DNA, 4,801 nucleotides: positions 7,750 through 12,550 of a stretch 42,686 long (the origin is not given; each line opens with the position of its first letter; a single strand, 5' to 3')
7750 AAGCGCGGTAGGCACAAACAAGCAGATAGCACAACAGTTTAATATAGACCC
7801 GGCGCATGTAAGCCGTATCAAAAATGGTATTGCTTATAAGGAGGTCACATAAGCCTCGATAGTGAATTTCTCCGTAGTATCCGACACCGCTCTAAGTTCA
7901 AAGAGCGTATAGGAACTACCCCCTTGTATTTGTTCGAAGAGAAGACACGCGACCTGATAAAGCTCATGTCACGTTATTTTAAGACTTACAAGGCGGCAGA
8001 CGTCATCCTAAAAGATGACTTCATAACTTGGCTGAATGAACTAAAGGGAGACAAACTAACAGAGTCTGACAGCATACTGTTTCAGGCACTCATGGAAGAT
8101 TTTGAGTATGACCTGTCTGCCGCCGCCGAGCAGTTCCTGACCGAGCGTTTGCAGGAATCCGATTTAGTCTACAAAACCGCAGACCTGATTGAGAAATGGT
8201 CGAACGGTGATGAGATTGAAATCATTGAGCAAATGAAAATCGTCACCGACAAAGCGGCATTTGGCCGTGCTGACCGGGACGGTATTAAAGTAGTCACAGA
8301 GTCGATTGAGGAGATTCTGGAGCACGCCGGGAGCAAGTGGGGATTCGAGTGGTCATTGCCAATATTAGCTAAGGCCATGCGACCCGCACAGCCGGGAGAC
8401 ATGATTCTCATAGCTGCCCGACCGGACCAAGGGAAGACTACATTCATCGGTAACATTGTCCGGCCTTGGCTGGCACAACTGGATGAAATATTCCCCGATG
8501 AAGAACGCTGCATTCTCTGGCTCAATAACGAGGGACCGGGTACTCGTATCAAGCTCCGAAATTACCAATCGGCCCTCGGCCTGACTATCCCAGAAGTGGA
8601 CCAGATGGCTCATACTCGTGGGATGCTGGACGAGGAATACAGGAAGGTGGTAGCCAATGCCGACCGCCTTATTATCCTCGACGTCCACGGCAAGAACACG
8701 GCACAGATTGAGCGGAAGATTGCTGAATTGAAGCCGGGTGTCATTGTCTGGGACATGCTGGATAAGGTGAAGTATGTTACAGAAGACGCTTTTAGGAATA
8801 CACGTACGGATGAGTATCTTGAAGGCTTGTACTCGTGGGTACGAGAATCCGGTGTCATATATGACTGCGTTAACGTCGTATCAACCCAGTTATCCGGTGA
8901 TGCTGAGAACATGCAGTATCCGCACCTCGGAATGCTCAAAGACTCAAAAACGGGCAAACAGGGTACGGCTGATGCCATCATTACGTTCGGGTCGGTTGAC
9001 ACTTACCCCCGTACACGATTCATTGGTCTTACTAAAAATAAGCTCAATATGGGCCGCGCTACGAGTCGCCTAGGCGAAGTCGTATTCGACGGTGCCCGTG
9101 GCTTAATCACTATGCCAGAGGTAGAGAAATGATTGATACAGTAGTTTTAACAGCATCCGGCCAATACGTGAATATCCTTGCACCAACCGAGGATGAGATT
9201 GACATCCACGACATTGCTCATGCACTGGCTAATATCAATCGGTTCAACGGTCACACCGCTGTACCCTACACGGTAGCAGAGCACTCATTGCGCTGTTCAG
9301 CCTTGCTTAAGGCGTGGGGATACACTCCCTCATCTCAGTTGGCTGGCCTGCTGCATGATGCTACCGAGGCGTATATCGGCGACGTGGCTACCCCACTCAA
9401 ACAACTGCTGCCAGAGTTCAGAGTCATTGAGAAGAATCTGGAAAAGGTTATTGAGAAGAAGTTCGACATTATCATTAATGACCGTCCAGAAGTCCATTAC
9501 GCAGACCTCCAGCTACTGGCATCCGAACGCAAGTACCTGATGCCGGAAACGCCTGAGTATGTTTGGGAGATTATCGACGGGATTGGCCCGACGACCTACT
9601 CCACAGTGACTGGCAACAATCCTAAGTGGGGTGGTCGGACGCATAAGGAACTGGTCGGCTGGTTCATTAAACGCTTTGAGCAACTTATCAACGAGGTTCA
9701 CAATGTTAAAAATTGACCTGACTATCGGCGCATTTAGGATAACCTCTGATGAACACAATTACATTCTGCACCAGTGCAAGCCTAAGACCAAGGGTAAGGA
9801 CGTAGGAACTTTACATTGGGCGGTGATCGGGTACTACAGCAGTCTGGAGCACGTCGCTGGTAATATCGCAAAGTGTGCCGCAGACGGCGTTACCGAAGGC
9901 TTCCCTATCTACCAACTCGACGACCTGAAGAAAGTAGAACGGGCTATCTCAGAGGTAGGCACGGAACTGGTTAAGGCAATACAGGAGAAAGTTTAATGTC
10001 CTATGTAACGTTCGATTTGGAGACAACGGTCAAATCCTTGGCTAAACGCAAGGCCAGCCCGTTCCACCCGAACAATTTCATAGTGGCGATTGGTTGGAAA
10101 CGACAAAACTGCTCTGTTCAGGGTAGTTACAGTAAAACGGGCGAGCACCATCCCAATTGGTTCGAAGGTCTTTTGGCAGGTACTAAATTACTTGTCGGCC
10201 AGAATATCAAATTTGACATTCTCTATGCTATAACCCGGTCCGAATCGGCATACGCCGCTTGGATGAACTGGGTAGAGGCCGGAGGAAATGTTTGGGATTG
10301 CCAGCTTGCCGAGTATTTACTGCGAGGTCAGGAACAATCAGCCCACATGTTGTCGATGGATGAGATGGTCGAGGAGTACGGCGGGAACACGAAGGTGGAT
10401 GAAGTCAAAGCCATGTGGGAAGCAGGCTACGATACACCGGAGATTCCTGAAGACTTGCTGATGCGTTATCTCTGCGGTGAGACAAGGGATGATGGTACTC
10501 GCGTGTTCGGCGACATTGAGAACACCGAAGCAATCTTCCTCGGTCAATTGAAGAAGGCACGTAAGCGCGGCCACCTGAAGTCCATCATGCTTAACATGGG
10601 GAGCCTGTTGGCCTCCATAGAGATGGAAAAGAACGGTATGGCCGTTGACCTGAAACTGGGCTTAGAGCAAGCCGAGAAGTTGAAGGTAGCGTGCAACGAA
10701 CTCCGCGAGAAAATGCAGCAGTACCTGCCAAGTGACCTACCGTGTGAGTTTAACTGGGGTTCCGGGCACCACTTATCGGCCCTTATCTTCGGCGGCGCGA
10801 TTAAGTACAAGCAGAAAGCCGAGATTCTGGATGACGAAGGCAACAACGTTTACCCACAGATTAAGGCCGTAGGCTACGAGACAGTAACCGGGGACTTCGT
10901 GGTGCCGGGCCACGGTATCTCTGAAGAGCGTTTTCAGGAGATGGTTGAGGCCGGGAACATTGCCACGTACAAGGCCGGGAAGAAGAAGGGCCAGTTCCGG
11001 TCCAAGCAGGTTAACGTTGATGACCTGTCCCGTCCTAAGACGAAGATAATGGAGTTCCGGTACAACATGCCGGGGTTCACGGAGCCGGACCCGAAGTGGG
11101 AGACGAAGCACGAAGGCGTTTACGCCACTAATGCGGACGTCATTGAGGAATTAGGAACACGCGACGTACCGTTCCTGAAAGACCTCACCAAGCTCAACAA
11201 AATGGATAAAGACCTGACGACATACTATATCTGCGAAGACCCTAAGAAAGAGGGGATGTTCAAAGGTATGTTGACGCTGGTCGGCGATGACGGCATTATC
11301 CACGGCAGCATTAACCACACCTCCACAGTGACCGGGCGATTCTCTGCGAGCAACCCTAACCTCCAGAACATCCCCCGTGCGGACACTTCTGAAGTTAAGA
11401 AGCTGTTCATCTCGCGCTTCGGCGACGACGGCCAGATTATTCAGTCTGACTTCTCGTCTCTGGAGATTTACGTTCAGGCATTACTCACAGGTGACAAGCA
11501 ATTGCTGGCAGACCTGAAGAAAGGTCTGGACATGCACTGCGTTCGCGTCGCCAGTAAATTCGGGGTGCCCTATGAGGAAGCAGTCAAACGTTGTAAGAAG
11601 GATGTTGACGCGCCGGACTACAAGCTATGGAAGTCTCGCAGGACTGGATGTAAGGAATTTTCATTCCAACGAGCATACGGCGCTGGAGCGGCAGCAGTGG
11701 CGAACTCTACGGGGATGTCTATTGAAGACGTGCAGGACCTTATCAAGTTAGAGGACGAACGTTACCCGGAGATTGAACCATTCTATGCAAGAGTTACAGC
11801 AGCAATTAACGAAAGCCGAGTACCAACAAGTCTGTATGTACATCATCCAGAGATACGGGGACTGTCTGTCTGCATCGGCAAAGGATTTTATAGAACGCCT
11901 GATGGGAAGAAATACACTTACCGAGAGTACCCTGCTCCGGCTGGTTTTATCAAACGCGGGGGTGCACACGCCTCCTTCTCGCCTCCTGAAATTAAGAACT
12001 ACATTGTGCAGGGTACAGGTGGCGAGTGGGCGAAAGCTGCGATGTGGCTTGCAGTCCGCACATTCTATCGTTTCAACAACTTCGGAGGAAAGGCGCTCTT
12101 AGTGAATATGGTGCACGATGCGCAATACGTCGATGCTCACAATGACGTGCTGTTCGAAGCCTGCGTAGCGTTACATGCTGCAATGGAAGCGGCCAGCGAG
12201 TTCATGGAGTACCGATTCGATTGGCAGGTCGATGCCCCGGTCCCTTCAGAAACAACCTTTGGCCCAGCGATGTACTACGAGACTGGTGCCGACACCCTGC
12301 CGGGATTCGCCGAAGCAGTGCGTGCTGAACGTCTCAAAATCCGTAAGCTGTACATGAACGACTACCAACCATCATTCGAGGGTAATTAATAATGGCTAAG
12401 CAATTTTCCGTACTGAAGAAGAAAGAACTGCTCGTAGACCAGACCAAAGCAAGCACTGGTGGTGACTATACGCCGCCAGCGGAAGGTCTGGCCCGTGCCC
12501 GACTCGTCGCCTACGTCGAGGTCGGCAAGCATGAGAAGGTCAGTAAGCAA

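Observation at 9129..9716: HD-domain hydrolase between the helicase and DNA polymerase genes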

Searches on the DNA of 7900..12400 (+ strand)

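Call 7: search_dna_similar(query=window:7900-12400:+, collection=phages, mode=near, max_rows=25)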
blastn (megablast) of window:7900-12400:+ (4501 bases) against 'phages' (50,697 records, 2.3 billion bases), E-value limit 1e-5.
Records with a match: 2; places in all: 2; records where one place covers at least 80% of the query: 2.
Best place of each record, by identity: 95-99% 2.
By first word of the organism name: Escherichia 2.
By host as written in the record: Escherichia sp. 2.
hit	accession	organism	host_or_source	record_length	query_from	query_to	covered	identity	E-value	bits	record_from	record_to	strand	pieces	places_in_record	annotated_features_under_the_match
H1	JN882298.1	Escherichia phage phiKT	Escherichia sp.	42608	1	4397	98%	95.1%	0e+0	6918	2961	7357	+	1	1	DNA polymerase I | DNA helicase | deoxyribonucleoside 5'-monophosphate phosphatase | replication initiation protein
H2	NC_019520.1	Escherichia phage phiKT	Escherichia sp.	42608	1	4397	98%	95.1%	0e+0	6918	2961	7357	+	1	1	DNA polymerase | DNA helicase | deoxyribonucleoside 5' monophosphate phosphatase | replication initiation protein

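Call 9: get_annotated_region(hit=H2, flank=6000)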
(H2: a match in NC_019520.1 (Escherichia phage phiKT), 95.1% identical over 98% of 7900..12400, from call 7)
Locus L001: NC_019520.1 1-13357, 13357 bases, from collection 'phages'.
description: Escherichia phage phiKT, complete genome.
organism: Escherichia phage phiKT (NCBI taxid 1141519)
taxonomy: Viruses; Duplodnaviria; Heunggongvirae; Uroviricota; Caudoviricetes; Autographiviridae; Ermolevavirus; Ermolevavirus PhiKT
host: Escherichia sp.; source: horse feces; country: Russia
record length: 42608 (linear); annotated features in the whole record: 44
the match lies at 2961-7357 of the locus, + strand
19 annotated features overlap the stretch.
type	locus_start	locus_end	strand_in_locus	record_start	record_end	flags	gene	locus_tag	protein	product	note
misc_feature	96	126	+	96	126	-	-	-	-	-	potential E. coli sigmaA RNAP subunit binding site predicted by PPP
regulatory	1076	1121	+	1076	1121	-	-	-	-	promoter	putative promoter predicted by NNPP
regulatory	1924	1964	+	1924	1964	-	-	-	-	promoter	P1; putative E. coli promoter predicted by BPROM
regulatory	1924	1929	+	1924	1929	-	-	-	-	minus_35_signal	P1; predicted by BPROM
regulatory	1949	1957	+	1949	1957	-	-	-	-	minus_10_signal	P1; predicted by BPROM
misc_binding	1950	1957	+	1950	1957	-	-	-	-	fis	P1 E. coli fis TF binding site predicted by BPROM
misc_binding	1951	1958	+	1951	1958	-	-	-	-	cpxR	P1 E. coli cpxR TF binding site predicted by BPROM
CDS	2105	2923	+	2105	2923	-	-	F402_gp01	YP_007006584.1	DNA primase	ORF1; putative conserved phage DNA primase; similar to YP_002213705.1 [Ralstonia phage RSB1]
CDS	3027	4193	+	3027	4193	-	-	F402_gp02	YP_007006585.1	DNA helicase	ORF2; putative conserved phage DNA helicase; similar to ADD21652.1 [Caulobacter phage Cd1]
CDS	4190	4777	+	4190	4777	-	-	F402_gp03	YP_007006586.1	deoxyribonucleoside 5' monophosphate phosphatase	ORF3; hypothetical conserved phage protein; similar to metal dependent deoxyribonucleoside 5'-monophosphate ...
CDS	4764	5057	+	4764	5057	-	-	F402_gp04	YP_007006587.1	replication initiation protein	ORF4; hypothetical conserved replication initiation protein; similar to ZP_08435153.1 conserved domain protein ...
CDS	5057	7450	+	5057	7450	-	-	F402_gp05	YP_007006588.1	DNA polymerase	ORF5; putative conserved phage protein, DNA-directed DNA polymerase I; similar to ADD21653.1 DNA polymerase ...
CDS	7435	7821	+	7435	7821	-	-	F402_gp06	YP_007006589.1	endonuclease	ORF6; hypothetical conserved protein, putative HNH endonuclease; similar to NP_041994.1 hypothetical protein T7p41 ...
CDS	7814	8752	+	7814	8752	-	-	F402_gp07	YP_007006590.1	hypothetical protein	ORF7; hypothetical conserved phage-related protein similar to ZP_04953040.1 conserved hypothetical protein ...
CDS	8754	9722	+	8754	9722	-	-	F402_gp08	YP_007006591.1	exonuclease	ORF8; putative metal-containing 5'-3' exonuclease; similar to ADD21655.1 [Caulobacter phage Cd1]; contains H3TH_53_EXO ...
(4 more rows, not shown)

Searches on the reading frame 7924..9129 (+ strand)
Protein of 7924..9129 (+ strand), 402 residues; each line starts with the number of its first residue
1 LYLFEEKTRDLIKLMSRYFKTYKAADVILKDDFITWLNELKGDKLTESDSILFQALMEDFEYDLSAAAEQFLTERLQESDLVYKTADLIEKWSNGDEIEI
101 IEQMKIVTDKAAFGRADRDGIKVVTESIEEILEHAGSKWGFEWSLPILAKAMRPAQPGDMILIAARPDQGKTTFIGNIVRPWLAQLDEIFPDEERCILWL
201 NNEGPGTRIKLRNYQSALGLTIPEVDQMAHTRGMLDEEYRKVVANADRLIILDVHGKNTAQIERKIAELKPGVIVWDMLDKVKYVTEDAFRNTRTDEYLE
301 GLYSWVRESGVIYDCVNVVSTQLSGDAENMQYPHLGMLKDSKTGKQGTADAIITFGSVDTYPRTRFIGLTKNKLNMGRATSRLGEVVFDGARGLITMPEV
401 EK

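Call 20: search_protein_families(library=pfam, proteins=[window:7924-9129:+], max_evalue=0.01)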
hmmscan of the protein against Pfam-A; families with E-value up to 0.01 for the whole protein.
window:7924-9129:+ (402 aa): 2 families
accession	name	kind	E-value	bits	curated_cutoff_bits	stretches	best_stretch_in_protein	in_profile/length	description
PF03796.21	DnaB_C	-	2.1e-08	34.3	27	1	148-354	9-210/255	DnaB-like helicase C terminal domain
PF13481.12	AAA_25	-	4.2e-07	30.2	27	1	143-311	17-182/195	AAA domain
